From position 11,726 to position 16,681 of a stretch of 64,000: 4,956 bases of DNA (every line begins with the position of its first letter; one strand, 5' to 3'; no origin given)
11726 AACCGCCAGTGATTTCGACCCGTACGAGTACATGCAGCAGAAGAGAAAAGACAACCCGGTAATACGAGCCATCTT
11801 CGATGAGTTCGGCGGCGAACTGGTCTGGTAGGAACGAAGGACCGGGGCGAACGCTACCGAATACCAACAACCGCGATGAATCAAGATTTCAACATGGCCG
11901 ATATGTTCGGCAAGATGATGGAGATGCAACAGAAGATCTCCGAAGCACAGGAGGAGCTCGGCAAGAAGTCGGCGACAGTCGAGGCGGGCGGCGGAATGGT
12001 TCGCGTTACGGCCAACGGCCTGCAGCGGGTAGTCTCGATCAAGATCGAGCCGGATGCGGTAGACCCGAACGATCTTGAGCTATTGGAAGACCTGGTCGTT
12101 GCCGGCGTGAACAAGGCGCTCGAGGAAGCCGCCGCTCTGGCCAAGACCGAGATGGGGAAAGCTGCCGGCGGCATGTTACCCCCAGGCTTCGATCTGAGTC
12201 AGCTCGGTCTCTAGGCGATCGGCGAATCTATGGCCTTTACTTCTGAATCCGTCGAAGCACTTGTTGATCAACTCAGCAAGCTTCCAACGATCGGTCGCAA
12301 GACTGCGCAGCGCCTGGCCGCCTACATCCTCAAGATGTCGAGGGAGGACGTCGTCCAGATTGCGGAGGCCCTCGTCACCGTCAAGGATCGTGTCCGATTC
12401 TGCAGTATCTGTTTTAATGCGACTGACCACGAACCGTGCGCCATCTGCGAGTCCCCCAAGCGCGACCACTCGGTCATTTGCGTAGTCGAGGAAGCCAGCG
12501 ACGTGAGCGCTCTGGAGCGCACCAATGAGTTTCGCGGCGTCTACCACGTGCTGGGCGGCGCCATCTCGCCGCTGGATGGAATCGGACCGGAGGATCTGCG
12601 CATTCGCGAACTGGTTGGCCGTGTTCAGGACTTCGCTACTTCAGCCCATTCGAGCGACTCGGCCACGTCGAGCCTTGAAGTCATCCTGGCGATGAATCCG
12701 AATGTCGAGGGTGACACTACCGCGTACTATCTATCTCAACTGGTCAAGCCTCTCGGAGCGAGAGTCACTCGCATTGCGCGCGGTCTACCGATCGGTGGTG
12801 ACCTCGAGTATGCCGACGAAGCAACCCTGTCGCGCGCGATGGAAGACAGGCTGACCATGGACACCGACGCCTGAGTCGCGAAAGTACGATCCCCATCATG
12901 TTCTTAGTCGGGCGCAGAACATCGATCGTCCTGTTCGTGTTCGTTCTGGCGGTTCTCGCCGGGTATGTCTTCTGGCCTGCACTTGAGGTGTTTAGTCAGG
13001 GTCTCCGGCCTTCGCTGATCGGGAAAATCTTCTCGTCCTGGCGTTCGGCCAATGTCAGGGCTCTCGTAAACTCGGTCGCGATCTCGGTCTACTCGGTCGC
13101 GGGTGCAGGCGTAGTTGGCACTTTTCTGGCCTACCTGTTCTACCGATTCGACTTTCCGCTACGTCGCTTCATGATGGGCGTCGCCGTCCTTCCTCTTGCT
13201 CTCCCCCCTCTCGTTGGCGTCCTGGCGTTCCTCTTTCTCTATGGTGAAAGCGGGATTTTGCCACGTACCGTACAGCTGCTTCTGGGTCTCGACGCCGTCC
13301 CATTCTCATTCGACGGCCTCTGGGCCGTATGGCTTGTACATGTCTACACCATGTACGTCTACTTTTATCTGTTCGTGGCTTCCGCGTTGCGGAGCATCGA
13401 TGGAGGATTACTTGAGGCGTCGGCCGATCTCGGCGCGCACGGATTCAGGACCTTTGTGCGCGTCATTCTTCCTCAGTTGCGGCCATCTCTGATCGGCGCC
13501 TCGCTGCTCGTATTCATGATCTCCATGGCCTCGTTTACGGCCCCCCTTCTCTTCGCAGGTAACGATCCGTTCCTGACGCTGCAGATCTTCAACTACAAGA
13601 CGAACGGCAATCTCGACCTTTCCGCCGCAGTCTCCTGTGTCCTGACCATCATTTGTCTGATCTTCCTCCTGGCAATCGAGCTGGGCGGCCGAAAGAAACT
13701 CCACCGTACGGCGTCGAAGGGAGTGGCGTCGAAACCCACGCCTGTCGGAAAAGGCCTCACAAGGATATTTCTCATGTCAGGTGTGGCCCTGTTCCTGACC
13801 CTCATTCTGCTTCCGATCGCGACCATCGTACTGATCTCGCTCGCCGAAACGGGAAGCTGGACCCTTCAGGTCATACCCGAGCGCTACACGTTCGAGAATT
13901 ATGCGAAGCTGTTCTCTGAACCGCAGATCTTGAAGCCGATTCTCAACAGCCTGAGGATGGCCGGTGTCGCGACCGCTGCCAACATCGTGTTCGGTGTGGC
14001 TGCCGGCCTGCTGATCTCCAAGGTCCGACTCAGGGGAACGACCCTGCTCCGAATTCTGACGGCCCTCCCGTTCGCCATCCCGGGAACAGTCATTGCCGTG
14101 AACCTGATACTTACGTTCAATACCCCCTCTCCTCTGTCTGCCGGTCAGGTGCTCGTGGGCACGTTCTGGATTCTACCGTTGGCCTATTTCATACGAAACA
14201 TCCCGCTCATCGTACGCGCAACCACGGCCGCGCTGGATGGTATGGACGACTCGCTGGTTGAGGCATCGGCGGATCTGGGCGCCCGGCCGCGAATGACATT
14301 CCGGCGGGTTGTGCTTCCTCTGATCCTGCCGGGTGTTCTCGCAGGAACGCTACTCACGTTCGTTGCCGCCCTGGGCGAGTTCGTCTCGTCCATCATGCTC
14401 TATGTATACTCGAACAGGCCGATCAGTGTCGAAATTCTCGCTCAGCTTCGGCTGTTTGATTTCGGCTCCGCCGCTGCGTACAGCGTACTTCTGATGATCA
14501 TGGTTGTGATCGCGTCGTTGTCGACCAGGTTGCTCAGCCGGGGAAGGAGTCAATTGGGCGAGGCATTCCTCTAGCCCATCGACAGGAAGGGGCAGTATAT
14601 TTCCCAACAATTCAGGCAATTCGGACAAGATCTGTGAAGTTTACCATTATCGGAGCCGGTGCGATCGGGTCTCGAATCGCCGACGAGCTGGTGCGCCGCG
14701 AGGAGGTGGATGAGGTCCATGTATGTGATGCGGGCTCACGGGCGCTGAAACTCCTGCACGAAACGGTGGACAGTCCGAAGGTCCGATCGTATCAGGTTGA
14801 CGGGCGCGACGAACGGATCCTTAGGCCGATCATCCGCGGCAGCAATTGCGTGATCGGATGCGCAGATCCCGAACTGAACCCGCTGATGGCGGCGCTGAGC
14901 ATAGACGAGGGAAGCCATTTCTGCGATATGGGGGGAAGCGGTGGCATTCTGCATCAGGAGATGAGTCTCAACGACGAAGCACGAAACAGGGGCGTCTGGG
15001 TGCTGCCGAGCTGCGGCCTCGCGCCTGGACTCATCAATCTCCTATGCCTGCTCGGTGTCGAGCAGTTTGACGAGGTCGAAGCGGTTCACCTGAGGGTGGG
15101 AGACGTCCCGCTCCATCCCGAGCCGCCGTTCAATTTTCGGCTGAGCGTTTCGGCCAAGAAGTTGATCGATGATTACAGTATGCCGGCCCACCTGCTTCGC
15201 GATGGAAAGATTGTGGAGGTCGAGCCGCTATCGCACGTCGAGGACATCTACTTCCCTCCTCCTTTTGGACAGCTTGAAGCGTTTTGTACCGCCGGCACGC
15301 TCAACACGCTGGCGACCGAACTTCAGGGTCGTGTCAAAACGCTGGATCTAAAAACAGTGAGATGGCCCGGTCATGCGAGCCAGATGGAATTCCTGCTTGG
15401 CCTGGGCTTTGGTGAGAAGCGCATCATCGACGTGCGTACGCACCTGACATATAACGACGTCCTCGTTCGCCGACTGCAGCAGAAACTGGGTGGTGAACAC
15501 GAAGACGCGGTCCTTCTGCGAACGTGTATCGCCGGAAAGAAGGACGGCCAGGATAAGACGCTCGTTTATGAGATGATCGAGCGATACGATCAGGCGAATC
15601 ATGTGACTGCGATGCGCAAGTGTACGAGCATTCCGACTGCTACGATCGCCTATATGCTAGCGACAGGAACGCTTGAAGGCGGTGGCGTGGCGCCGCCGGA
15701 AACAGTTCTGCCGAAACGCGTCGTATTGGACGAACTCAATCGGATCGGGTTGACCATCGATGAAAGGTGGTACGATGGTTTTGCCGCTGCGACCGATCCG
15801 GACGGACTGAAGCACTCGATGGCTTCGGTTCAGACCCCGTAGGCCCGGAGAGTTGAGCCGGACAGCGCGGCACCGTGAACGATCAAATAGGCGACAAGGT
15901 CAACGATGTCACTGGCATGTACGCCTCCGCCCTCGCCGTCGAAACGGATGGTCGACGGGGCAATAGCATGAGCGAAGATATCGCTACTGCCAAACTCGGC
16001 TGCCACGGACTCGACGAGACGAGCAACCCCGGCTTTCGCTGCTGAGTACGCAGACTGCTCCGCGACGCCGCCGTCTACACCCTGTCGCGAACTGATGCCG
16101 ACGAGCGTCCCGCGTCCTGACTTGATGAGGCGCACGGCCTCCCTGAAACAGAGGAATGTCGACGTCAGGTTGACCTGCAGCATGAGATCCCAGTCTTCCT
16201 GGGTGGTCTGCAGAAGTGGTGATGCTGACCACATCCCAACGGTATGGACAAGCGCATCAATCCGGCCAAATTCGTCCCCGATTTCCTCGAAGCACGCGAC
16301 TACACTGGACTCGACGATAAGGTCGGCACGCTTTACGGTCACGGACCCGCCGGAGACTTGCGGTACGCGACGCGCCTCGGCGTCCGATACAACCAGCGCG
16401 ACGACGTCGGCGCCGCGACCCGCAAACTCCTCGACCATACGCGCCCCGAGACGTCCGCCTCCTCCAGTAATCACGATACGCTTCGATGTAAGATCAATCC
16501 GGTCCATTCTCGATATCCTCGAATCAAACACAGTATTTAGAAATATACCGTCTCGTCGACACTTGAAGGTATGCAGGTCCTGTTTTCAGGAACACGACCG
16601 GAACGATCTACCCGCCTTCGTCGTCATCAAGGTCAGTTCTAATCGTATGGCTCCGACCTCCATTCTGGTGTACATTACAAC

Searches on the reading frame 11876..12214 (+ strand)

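Call 56: search_protein_families(library=pfam, proteins=[window:11876-12214:+], max_evalue=0.00001)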
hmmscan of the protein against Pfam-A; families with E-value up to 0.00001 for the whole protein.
window:11876-12214:+ (112 aa): 1 family
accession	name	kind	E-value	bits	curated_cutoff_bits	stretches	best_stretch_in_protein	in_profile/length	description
PF02575.21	YbaB_DNA_bd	-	1.3e-29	102.7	25.5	1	13-100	3-90/91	YbaB/EbfC DNA-binding family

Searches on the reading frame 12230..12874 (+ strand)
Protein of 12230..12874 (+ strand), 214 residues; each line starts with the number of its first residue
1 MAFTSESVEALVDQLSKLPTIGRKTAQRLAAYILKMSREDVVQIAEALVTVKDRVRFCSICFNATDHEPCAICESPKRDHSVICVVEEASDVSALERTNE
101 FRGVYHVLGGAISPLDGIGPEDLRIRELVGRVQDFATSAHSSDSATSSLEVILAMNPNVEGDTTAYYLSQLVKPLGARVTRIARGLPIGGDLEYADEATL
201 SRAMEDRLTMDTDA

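Call 56: search_protein_families(library=pfam, proteins=[window:12230-12874:+], max_evalue=0.00001)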
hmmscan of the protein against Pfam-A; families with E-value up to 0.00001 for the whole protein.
window:12230-12874:+ (214 aa): 5 families
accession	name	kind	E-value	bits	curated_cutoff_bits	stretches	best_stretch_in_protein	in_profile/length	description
PF13662.12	Toprim_4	-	2.1e-25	89.2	25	1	81-183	1-85/85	Toprim domain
PF21176.3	RecR_HhH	-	3.5e-15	56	27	1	8-50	1-43/45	RecR, helix-hairpin-helix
PF21175.2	RecR_C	-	5e-12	45.4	22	1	185-207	1-23/24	RecR, C-terminal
PF01751.28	Toprim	-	1.3e-10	41.7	23.1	1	82-178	1-86/96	Toprim domain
PF02132.21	RecR_ZnF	-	7.3e-06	26.1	22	0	55-75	1-21/21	RecR, Cys4-zinc finger domain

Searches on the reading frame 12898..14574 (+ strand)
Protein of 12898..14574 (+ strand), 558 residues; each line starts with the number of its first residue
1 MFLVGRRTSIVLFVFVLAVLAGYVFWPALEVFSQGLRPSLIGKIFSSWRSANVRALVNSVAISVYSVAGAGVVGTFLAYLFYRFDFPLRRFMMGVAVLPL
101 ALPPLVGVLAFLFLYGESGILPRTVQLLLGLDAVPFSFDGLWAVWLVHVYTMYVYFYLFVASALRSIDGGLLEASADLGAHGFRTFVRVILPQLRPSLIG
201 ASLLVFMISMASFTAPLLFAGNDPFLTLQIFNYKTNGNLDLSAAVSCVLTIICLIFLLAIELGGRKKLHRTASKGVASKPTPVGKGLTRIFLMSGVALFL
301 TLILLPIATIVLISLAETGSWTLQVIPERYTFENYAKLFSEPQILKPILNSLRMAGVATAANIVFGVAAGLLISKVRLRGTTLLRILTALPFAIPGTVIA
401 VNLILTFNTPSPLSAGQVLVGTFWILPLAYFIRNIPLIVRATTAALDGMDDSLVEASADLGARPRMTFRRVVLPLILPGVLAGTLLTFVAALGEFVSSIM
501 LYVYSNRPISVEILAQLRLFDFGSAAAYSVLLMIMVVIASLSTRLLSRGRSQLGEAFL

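Call 56: search_protein_families(library=pfam, proteins=[window:12898-14574:+], max_evalue=0.00001)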
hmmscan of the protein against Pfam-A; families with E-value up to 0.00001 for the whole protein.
window:12898-14574:+ (558 aa): 1 family
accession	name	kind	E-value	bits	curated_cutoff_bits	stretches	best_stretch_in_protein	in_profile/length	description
PF00528.27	BPD_transp_1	-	8.2e-28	97.8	26.4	2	364-549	3-181/184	Binding-protein-dependent transport system inner membrane component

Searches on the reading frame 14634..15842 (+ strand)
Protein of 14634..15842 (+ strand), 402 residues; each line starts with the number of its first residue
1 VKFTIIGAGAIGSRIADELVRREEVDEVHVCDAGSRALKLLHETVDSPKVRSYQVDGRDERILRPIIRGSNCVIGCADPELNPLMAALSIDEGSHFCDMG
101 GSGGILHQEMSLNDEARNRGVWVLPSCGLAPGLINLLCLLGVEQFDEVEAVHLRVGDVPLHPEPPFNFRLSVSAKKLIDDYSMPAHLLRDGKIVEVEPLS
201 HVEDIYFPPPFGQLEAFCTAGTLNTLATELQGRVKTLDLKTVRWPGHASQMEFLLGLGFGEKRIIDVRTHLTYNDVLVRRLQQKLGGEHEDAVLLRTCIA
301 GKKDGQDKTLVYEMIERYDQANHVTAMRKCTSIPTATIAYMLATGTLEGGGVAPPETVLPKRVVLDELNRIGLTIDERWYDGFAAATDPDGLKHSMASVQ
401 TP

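Call 56: search_protein_families(library=pfam, proteins=[window:14634-15842:+], max_evalue=0.00001)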
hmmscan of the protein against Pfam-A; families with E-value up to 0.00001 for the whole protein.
window:14634-15842:+ (402 aa): 2 families
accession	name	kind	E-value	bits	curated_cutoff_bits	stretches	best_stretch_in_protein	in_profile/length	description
PF16653.10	Sacchrp_dh_C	-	1.4e-32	114.4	31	1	128-372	1-264/265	Saccharopine dehydrogenase C-terminal domain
PF03435.24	Sacchrp_dh_NADP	-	1.8e-12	48.2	25.1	1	4-121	2-126/129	Saccharopine dehydrogenase NADP binding domain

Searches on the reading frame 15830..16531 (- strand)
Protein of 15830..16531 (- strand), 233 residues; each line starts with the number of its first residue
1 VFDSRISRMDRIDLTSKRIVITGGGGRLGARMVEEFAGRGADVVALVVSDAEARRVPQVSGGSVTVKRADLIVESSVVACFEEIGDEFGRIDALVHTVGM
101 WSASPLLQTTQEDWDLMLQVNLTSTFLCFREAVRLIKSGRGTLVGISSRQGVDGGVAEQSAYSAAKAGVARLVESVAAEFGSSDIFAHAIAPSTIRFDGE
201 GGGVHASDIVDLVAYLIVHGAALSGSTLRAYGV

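Call 56: search_protein_families(library=pfam, proteins=[window:15830-16531:-], max_evalue=0.00001)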
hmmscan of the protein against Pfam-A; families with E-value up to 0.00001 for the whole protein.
window:15830-16531:- (233 aa): 4 families
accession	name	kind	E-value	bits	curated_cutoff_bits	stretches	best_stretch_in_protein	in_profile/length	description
PF00106.31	adh_short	-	1.6e-34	119.5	26.6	1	17-196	1-183/195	short chain dehydrogenase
PF13561.12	adh_short_C2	-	4.4e-34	118.5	27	1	29-199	9-180/236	Enoyl-(Acyl carrier protein) reductase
PF08659.16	KR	-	1.9e-11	44.7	22.6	1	20-175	4-162/180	KR domain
PF01370.27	Epimerase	-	4.7e-08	33.2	20.9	1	19-183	1-163/240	NAD dependent epimerase/dehydratase family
